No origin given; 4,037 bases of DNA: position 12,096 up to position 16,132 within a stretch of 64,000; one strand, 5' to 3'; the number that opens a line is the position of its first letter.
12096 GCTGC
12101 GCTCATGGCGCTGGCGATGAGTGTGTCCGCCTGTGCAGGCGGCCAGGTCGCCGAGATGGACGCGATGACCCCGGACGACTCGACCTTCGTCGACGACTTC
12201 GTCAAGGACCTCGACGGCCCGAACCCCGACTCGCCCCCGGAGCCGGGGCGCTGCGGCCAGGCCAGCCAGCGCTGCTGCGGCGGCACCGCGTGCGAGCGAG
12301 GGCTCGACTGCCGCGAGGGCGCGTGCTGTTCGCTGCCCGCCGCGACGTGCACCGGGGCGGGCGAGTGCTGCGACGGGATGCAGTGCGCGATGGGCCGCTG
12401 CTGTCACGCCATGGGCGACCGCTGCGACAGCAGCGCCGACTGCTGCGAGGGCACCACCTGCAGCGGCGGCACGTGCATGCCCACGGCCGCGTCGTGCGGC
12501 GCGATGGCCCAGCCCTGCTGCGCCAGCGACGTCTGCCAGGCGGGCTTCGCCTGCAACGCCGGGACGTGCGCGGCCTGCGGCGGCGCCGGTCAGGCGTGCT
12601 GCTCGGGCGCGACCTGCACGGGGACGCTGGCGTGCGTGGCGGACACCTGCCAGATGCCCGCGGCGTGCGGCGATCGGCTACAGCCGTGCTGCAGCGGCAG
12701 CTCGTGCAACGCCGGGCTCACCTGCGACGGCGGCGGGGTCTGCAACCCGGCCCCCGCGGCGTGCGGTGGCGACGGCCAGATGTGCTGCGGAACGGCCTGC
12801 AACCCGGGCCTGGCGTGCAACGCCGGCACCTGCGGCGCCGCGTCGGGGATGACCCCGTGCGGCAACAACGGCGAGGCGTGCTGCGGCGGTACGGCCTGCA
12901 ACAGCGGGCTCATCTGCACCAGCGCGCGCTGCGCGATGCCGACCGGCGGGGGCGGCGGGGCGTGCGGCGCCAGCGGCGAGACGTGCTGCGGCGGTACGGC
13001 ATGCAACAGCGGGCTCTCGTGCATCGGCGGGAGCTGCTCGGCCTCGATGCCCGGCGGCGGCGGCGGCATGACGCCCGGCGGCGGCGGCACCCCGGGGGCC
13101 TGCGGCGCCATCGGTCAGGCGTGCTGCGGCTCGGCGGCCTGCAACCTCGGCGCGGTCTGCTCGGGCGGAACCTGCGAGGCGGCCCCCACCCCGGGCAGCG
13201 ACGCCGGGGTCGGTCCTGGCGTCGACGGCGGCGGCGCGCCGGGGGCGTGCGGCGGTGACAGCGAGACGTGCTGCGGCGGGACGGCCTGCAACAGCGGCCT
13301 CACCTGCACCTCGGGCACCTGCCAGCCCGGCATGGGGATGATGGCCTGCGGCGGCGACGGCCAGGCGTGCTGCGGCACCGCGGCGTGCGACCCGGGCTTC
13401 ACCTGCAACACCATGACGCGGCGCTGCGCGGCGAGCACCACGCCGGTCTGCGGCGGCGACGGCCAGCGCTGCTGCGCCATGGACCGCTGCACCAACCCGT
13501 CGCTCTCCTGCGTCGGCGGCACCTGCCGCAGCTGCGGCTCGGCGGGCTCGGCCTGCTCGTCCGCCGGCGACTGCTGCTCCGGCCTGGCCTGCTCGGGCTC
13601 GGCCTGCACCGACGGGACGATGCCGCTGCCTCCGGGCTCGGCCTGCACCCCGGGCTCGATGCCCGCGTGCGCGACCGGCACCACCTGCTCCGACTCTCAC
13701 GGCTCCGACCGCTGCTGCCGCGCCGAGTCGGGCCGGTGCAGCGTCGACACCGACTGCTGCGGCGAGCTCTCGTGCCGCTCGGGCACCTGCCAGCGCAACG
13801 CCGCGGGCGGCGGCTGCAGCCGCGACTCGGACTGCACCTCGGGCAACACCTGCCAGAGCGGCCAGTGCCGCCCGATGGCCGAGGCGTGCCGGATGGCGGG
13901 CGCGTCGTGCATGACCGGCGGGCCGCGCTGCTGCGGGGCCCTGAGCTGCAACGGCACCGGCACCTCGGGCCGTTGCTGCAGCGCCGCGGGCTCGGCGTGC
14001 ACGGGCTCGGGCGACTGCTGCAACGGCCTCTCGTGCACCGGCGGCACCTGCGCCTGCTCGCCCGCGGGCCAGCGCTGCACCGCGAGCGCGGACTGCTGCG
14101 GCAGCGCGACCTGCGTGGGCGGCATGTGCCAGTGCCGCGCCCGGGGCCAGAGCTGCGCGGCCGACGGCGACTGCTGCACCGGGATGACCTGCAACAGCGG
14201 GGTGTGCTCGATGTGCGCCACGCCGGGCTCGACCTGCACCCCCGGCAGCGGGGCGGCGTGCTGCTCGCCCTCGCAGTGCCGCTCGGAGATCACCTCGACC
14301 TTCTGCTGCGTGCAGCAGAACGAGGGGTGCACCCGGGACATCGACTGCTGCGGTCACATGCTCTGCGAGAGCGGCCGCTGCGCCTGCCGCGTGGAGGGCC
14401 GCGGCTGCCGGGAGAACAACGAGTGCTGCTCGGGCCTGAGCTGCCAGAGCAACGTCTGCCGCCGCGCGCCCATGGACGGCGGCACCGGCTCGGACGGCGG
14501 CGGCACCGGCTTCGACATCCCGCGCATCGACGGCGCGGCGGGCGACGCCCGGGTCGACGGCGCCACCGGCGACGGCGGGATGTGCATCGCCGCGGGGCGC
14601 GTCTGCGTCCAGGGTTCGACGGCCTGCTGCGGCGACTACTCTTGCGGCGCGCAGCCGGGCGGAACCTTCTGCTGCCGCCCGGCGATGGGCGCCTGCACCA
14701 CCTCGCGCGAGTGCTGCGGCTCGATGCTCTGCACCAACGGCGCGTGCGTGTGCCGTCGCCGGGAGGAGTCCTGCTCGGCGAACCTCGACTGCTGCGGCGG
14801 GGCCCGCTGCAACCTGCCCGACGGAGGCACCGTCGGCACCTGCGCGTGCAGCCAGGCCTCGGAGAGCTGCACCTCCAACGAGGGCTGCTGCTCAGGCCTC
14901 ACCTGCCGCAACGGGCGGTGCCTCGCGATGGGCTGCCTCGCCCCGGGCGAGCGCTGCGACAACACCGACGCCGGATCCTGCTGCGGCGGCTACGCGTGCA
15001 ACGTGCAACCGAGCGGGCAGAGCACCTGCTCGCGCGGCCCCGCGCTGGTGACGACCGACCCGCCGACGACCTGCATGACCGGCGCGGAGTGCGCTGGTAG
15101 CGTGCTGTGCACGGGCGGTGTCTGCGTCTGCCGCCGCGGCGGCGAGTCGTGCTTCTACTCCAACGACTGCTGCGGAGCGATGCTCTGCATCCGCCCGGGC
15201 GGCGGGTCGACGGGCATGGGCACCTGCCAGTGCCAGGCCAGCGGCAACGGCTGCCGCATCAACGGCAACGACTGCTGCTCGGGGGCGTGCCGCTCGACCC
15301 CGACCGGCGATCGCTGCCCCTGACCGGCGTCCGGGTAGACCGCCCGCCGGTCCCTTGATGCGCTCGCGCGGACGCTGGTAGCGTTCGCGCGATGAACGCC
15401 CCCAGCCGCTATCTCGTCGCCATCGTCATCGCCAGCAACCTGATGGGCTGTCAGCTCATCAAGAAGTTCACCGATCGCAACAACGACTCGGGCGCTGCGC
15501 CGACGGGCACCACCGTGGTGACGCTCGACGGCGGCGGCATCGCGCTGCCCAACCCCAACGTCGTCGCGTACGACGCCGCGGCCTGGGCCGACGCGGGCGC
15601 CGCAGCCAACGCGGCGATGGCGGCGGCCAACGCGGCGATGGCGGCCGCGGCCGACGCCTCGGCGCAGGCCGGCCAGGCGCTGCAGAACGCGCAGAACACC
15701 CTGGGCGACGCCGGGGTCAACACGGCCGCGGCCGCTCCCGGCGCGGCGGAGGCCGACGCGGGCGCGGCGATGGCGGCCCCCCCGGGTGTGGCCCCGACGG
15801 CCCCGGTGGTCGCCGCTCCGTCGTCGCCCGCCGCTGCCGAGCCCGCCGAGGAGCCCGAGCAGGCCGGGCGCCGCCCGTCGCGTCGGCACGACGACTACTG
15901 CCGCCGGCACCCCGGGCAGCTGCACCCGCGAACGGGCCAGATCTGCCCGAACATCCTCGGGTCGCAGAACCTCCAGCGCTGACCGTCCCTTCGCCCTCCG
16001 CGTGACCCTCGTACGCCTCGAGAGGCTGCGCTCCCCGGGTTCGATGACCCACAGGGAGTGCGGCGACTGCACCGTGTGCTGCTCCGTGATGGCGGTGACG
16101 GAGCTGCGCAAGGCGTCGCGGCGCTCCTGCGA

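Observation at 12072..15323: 1083-aa lipoprotein built from about 27 tandem six-cysteine, knottin-like mini-modules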

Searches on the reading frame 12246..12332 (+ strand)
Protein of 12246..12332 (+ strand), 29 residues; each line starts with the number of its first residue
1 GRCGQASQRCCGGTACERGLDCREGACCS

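Call 43: search_solved_structures(query=A2, max_evalue=10, show_alignments=4)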
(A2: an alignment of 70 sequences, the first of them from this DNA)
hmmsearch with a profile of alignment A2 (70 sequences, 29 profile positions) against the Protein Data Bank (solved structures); distinct sequences matched with E-value up to 10: 13.
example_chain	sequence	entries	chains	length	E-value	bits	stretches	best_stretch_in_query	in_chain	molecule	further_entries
2i1t_A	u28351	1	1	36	0.0097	19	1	2-18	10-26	Jingzhaotoxin-3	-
8ua8_R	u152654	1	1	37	0.02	18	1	18-29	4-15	Very low-density lipoprotein receptor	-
3k7n_A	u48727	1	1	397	0.098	15.8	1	12-28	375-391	K-like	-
2wh9_A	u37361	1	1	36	0.13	15.4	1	2-17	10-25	GUANGXITOXIN-1EGXTX-1E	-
9dqz_M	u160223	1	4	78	0.35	14.1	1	11-29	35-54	Very low-density lipoprotein receptor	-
2mw7_A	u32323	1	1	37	0.52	13.5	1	2-22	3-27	Mo3964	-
9uio_R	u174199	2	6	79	0.91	12.7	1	11-29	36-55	Very low-density lipoprotein receptor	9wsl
8ufc_V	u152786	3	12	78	0.91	12.7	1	11-29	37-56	Very low-density lipoprotein receptor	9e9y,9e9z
8ys2_M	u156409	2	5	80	1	12.6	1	11-29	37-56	Very low-density lipoprotein receptor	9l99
8xi4_M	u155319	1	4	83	1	12.5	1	11-29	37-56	Very low-density lipoprotein receptor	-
9l9a_M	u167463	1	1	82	1.1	12.5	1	17-29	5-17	Very low-density lipoprotein receptor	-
6byv_A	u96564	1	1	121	1.9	11.7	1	17-29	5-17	Very low-density lipoprotein receptor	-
9lt3_C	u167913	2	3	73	7.4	9.8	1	1-28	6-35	Zinc metalloproteinase/disintegrin PMMP-2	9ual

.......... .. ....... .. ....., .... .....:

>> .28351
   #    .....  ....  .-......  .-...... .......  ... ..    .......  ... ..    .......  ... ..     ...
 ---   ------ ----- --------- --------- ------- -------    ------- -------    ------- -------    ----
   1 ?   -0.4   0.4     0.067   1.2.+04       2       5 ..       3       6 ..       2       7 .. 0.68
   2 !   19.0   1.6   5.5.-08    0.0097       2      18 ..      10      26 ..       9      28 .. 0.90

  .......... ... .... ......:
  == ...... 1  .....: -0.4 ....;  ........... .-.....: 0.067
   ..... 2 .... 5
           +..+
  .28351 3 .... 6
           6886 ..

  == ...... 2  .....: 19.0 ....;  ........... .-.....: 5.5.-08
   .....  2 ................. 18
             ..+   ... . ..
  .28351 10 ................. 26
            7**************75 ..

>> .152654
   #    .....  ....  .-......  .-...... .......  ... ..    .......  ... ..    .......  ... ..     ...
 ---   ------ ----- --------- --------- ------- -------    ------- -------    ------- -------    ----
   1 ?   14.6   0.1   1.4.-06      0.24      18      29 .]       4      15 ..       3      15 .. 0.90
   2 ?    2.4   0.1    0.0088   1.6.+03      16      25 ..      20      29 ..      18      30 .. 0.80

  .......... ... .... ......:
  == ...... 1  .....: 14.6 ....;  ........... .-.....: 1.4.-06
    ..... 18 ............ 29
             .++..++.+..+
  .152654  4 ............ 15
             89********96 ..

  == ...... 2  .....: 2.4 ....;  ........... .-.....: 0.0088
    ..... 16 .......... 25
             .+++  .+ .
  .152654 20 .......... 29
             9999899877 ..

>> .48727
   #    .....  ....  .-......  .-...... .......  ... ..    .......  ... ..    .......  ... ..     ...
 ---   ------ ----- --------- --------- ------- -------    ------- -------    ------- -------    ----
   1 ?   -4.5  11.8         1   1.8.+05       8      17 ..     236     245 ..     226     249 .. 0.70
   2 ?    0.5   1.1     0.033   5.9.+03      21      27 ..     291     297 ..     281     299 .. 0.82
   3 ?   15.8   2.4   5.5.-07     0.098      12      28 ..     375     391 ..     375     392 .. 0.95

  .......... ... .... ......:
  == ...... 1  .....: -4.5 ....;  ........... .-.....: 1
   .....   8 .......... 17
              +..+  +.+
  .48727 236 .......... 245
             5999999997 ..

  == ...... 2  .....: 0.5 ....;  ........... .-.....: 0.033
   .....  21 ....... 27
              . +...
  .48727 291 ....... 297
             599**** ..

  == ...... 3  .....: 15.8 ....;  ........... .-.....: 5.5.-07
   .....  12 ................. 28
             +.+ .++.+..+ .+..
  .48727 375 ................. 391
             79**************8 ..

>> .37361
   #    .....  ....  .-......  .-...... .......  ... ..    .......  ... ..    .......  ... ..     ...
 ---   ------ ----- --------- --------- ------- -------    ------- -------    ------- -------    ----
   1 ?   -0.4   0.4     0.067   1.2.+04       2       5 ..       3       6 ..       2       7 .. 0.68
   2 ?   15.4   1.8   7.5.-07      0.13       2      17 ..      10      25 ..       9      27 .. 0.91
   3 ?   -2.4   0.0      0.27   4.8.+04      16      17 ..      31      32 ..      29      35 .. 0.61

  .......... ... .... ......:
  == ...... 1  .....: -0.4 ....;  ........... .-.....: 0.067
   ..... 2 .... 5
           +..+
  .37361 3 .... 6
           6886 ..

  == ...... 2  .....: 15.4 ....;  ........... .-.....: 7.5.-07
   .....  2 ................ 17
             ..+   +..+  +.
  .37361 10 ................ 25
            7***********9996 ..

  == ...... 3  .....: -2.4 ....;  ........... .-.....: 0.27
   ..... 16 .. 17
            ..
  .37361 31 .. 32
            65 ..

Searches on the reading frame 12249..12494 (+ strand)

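Call 9: search_protein_families(library=pfam, proteins=[window:12249-12494:+], max_evalue=10)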
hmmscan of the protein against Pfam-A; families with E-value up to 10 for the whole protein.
seq(82 aa): 3 families
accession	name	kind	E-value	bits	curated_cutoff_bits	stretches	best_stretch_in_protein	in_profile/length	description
PF07740.17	Toxin_12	-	0.016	16.2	21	1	52-73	2-23/30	Ion channel inhibitory toxin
PF08093.16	Toxin_23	-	0.021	15.4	22.2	1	58-78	8-29/30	Magi 5 toxic peptide family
PF04706.18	Dickkopf_N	-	0.81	10.5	25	1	52-77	26-51/51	Dickkopf N-terminal cysteine-rich region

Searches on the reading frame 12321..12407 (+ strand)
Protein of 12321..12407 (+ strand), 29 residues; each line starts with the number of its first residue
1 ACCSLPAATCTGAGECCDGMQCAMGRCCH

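Call 42: search_solved_structures(query=A3, max_evalue=10, show_alignments=4)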
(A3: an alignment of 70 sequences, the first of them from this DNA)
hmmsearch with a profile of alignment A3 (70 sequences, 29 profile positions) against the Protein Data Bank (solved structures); distinct sequences matched with E-value up to 10: 62 (the best 60 are shown).
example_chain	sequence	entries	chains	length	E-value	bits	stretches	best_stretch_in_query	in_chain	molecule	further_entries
6nk9_A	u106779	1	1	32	0.0002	24.5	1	3-24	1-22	Aca Toxin 1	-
1la4_A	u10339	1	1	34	0.00051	23.2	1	2-24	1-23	SGTx1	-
7jpm_A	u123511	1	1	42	0.00052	23.2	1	2-24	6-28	Omega-theraphotoxin-Pm1b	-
8cjq_D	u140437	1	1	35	0.00054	23.1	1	2-23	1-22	Mu-theraphotoxin-Cg1a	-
8cjr_C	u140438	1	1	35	0.00056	23.1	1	2-23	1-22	Mu-theraphotoxin-Cg1a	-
8cjt_A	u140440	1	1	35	0.00056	23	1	2-23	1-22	Mu-theraphotoxin-Cg1a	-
8ciq_A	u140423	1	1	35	0.00058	23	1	2-23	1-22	Mu-theraphotoxin-Cg1a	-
8cjs_E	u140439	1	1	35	0.00075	22.6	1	2-23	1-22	Mu-theraphotoxin-Cg1a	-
2n6o_A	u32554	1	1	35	0.00081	22.5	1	3-24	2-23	Kappa-theraphotoxin-Hm1a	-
8cjp_B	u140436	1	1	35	0.0012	22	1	2-23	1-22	Mu-theraphotoxin-Cg1a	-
1emx_A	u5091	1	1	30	0.0014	21.8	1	3-23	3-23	HETEROPODATOXIN 2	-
9ep7_A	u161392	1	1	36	0.0015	21.7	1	3-23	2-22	Poecitoxin-1a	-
1hvw_A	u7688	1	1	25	0.0021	21.2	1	3-28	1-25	OMEGA-ATRACOTOXIN-HV1A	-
5tcz_A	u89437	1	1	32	0.0026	20.9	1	3-23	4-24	Beta/omega-theraphotoxin-Tp2a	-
2gx1_A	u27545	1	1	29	0.0028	20.8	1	10-29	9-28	Neurotoxin magi-5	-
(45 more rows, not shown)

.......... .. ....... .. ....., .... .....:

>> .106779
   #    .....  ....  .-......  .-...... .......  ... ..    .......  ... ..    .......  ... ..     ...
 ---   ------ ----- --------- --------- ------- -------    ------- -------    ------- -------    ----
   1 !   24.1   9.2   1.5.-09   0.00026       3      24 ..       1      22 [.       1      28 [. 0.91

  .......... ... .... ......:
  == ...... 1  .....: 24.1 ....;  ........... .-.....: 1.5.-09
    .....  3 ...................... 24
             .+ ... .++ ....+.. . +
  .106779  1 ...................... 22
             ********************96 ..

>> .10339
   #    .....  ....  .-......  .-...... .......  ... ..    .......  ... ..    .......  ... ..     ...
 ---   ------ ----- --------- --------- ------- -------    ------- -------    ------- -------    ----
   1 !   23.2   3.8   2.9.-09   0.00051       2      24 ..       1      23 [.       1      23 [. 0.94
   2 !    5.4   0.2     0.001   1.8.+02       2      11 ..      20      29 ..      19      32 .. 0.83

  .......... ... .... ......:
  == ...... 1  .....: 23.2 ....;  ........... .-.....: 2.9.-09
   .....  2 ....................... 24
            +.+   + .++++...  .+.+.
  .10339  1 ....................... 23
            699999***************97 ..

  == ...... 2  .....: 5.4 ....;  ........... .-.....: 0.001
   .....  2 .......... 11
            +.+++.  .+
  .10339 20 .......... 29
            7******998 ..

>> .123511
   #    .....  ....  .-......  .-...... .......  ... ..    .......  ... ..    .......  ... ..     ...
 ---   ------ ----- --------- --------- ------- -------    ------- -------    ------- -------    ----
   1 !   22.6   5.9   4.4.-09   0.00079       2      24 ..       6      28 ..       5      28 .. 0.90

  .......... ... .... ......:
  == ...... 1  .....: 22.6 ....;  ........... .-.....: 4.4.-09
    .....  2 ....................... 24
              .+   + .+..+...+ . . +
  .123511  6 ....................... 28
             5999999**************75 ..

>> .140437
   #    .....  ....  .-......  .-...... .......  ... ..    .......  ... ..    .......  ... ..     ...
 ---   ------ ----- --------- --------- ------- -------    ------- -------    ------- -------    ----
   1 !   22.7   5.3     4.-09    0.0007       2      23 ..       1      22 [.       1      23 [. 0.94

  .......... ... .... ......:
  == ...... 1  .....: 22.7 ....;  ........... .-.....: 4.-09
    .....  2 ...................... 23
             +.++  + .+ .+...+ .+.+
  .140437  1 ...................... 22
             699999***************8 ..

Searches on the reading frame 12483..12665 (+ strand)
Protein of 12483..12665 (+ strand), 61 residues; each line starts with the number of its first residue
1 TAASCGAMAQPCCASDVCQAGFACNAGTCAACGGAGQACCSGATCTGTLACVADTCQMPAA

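Call 72: predict_structure(alignment_id=A5)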
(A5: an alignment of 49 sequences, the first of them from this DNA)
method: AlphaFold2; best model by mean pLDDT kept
length: 61 residues; sequences in the alignment: 49
mean_pLDDT: 87.0   pTM: 0.60
mean pLDDT of the five models: 87.0, 86.3, 84.6, 83.9, 83.8
residues with pLDDT >= 90: 24; 70-90: 34; 50-70: 3; < 50: 0
segments of 3 or more residues with pLDDT < 50: none
pLDDT, mean of each block of 10 residues (from residue 1): 79 87 89 91 87 90 73
secondary structure, 60 per line:
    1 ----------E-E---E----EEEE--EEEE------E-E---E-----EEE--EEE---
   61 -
elements in order: E22-25 E28-31 E50-52 E55-57

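Call 75: fold_search(model_id=the predicted structure, library=pdb)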
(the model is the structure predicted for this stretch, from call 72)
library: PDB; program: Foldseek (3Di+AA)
matches with E <= 10: 8; with E <= 0.001: 0
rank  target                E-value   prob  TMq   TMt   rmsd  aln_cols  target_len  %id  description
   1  1eyo_MODEL_1_A        3.6e+00  0.16  0.35  0.61   2.2        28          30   32  SOLUTION STRUCTURE OF CONOTOXIN TVIIA FROM CONUS TULIPA (released 2000-09-06)
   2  5o57_MODEL_1_A        3.9e+00  0.09  0.43  0.32   3.8        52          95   31  Solution Structure of the N-terminal Region of Dkk4 (released 2018-06-13)
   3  2ll1_MODEL_1_A        4.2e+00  0.13  0.35  0.59   2.7        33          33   30  High-resolution solution structure of the orally active insecticidal spider venom peptide U1-TRTX-Sp1a (released 2012-10-24)
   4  5irx_E                4.5e+00  0.06  0.34  0.29  11.6        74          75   19  Structure of TRPV1 in complex with DkTx and RTX, determined in lipid nanodisc (released 2016-05-25)
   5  5fzx_MODEL_1_A        4.8e+00  0.09  0.23  0.37   1.8        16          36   44  High resolution solution NMR structure of the spider venom peptide U5- scytotoxin-Sth1a (released 2016-06-08)
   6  2m9l_MODEL_1_A        5.5e+00  0.15  0.37  0.60   2.6        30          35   23  Solution structure of protoxin-1 (released 2014-04-30)
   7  7a64_MODEL_1_A        9.0e+00  0.08  0.35  0.63   2.5        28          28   21  NMR solution structure for Tsp1a (released 2021-09-01)
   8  1mct_I                9.6e+00  0.04  0.28  0.52   5.0        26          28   31  THE REFINED 1.6 ANGSTROMS RESOLUTION CRYSTAL STRUCTURE OF THE COMPLEX FORMED BETWEEN PORCINE BETA-TRYPSIN AND MCTI-A,  (released 1994-01-31)

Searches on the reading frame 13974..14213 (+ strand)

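Call 9: search_protein_families(library=pfam, proteins=[window:13974-14213:+], max_evalue=10)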
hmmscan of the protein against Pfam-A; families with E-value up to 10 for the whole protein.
seq(80 aa): 8 families
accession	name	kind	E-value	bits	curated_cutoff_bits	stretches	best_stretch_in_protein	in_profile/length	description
PF04706.18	Dickkopf_N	-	5.8e-08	33.4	25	3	53-79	25-51/51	Dickkopf N-terminal cysteine-rich region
PF17557.7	Conotoxin_I2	-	1.2e-05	25.8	27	3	54-79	1-25/38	I2-superfamily conotoxins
PF08088.17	Toxin_19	-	0.00063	20.3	23.2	3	2-29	5-30/40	Conotoxin I-superfamily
PF01683.23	EB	-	0.0049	17.3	24.3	3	31-55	18-42/52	EB module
PF07740.17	Toxin_12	-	0.02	16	21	2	54-75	2-23/30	Ion channel inhibitory toxin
PF02950.22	Conotoxin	-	0.17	13.3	25.1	2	53-79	49-75/75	Conotoxin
PF08116.16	Toxin_29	-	0.8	10.2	25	1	54-73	3-21/31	PhTx neurotoxin family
PF23416.1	DUF7107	-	2.9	8.7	24.6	1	34-78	1-46/48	Domain of unknown function (DUF7107)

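Call 27: search_protein_families(library=ncbifam, proteins=[window:13974-14213:+], max_evalue=1)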
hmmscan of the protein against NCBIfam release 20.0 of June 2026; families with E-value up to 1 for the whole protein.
seq(80 aa): 0 families

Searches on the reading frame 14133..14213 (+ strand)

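Call 9: search_protein_families(library=pfam, proteins=[window:14133-14213:+], max_evalue=10)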
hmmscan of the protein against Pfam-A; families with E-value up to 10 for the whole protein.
seq(27 aa): 8 families
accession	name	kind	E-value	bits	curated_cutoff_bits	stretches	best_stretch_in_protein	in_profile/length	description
PF07740.17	Toxin_12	-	0.00015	22.7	21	1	1-23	2-24/30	Ion channel inhibitory toxin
PF04706.18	Dickkopf_N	-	0.00032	21.4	25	1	1-26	26-51/51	Dickkopf N-terminal cysteine-rich region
PF08116.16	Toxin_29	-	0.0015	18.9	25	1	1-20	3-21/31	PhTx neurotoxin family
PF17557.7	Conotoxin_I2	-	0.0016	19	27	1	1-26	1-25/38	I2-superfamily conotoxins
PF08088.17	Toxin_19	-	0.18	12.4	23.2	1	1-26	5-28/40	Conotoxin I-superfamily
PF02950.22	Conotoxin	-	0.19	13.1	25.1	1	1-26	50-75/75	Conotoxin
PF19232.4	DUF5885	-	0.47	10.3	33.2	1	1-26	27-52/265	Family of unknown function (DUF5885)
PF09065.15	Haemadin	-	2.1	8.6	25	0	14-26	8-20/27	Haemadin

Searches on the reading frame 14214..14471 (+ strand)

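Call 9: search_protein_families(library=pfam, proteins=[window:14214-14471:+], max_evalue=10)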
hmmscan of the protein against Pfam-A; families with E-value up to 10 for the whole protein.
seq(86 aa): 4 families
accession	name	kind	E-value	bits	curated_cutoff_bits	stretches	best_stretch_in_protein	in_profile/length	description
PF07740.17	Toxin_12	-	5.8e-08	33.7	21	3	57-80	1-24/30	Ion channel inhibitory toxin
PF04706.18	Dickkopf_N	-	0.0039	17.9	25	2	57-82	25-50/51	Dickkopf N-terminal cysteine-rich region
PF17557.7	Conotoxin_I2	-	0.095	13.3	27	2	58-84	1-26/38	I2-superfamily conotoxins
PF11703.13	UPF0506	-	1.7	9.5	23.2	0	46-82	22-58/59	UPF0506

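Call 27: search_protein_families(library=ncbifam, proteins=[window:14214-14471:+], max_evalue=1)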
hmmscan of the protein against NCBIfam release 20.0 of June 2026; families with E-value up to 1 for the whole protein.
seq(86 aa): 0 families

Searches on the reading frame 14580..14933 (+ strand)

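Call 9: search_protein_families(library=pfam, proteins=[window:14580-14933:+], max_evalue=10)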
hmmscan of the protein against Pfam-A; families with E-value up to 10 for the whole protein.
seq(118 aa): 3 families
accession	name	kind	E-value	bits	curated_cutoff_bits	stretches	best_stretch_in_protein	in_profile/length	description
PF07740.17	Toxin_12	-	8.3e-06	26.8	21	4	32-51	2-21/30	Ion channel inhibitory toxin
PF04706.18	Dickkopf_N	-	4.3e-05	24.2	25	3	82-114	19-50/51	Dickkopf N-terminal cysteine-rich region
PF17557.7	Conotoxin_I2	-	0.08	13.5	27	2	58-77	1-20/38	I2-superfamily conotoxins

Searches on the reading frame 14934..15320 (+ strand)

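Call 9: search_protein_families(library=pfam, proteins=[window:14934-15320:+], max_evalue=10)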
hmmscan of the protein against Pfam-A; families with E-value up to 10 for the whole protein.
seq(129 aa): 1 family
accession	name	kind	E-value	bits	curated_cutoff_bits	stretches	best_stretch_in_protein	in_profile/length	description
PF01683.23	EB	-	0.036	14.6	24.3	2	38-69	13-44/52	EB module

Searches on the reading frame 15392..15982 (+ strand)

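Call 15: search_protein_families(library=pfam, proteins=[window:15392-15982:+], max_evalue=0.001)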
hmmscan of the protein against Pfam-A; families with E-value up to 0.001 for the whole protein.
window:15392-15982:+ (196 aa): 0 families

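Call 27: search_protein_families(library=ncbifam, proteins=[window:15392-15982:+], max_evalue=1)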
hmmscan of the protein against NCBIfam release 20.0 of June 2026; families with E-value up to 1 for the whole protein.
window:15392-15982:+ (196 aa): 4 families
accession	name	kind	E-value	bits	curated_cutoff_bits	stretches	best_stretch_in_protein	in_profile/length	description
NF005848.0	PRK07764.2-4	equivalog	0.032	12.8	1259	1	25-169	564-723/827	DNA polymerase III subunit gamma and tau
NF008975.0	PRK12323.1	equivalog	0.17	10.6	875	1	53-158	385-484/709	DNA polymerase III subunit gamma/tau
NF033761.1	gliding_GltJ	equivalog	0.23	10.5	450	1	62-174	393-507/671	adventurous gliding motility protein GltJ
NF010449.0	PRK13875.1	subfamily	0.75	8.8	442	1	67-154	270-358/443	conjugal transfer protein TrbL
